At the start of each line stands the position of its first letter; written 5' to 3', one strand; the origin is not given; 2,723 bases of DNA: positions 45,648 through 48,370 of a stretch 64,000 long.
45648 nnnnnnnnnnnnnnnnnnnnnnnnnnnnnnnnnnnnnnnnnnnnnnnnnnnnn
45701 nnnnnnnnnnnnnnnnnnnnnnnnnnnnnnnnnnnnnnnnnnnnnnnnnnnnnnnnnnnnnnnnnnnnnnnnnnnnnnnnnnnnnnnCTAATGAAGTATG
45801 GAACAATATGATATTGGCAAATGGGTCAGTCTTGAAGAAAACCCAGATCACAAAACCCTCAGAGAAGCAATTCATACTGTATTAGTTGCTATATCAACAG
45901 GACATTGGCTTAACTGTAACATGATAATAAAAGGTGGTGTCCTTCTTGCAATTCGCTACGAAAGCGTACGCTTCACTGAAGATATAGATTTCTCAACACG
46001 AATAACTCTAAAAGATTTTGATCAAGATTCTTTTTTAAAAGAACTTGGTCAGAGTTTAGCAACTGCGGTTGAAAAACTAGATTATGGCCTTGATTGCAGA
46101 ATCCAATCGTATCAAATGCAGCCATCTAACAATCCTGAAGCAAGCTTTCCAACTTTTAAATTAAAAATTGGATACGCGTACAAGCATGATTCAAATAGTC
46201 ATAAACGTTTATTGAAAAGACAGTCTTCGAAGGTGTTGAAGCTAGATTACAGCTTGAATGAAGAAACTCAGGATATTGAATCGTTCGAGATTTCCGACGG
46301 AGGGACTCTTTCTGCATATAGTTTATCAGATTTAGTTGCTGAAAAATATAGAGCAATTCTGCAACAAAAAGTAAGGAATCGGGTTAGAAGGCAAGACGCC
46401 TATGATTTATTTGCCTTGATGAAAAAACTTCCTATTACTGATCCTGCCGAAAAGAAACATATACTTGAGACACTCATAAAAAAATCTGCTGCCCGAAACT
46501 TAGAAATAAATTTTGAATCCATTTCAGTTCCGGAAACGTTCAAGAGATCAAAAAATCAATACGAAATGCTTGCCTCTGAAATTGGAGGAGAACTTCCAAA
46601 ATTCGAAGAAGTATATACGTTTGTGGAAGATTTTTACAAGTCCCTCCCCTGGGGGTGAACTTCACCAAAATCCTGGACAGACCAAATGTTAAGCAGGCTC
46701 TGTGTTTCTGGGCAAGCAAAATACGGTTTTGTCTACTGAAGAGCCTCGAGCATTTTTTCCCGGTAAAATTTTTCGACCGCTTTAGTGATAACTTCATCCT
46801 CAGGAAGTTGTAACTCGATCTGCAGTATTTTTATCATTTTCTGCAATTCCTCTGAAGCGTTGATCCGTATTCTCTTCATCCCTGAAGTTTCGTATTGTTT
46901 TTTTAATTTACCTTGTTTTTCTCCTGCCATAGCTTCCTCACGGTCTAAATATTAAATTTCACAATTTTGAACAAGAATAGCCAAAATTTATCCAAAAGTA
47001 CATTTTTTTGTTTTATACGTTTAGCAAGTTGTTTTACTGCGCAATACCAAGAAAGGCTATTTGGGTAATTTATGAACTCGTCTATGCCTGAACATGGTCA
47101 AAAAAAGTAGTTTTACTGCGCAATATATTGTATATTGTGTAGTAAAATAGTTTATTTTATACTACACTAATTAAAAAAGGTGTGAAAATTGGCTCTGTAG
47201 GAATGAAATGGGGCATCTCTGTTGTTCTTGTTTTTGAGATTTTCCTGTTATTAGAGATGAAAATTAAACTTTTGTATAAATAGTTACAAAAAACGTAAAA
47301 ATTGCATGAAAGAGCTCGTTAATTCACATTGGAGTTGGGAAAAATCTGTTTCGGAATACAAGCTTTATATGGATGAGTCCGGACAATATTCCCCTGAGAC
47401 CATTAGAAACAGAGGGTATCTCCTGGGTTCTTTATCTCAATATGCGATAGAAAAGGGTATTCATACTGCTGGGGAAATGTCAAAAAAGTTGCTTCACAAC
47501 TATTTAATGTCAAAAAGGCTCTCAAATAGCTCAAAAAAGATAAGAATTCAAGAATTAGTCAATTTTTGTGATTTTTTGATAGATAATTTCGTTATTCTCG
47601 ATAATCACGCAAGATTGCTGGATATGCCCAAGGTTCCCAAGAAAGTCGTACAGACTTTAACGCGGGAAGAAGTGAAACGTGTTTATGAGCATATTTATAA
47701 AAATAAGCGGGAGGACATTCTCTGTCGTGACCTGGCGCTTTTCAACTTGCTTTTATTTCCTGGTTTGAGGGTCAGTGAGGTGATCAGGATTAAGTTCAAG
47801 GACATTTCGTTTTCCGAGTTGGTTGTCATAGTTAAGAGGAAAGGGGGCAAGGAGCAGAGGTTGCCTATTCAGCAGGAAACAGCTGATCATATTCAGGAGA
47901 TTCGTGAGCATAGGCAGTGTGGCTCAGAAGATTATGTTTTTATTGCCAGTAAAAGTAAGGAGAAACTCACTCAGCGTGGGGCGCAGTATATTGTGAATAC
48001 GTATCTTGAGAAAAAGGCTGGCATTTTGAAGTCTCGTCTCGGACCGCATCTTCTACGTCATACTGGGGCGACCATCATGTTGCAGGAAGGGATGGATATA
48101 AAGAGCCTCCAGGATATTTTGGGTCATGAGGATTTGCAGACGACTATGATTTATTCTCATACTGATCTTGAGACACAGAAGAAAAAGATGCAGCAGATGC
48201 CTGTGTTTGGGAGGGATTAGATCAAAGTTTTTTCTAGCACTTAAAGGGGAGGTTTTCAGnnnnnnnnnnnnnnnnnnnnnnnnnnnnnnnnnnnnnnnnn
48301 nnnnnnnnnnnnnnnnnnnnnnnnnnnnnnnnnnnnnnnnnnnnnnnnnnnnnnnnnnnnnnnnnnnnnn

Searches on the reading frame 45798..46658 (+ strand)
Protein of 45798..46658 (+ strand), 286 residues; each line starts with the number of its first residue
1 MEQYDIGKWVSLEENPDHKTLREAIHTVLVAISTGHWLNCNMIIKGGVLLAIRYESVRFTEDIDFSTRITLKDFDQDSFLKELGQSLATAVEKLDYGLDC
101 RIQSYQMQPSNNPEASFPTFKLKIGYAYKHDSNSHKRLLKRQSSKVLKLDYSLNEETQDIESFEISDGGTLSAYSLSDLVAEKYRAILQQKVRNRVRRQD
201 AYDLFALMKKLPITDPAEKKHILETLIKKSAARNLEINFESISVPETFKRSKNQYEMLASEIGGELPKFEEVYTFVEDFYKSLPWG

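Call 38: search_protein_families(library=pfam, proteins=[window:45798-46658:+], max_evalue=0.001)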
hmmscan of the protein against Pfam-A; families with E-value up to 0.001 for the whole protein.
window:45798-46658:+ (286 aa): 1 family
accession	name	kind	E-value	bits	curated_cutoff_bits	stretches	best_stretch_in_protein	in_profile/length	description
PF08843.17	AbiEii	-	4.1e-25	89.5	22.5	1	39-273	12-236/238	Nucleotidyl transferase AbiEii toxin, Type IV TA system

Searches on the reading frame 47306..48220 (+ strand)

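Call 38: search_protein_families(library=pfam, proteins=[window:47306-48220:+], max_evalue=0.001)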
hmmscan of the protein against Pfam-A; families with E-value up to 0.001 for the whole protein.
window:47306-48220:+ (304 aa): 1 family
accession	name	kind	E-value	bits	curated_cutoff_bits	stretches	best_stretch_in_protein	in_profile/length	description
PF00589.27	Phage_integrase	-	5e-34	118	27.1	1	117-287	2-169/172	Phage integrase family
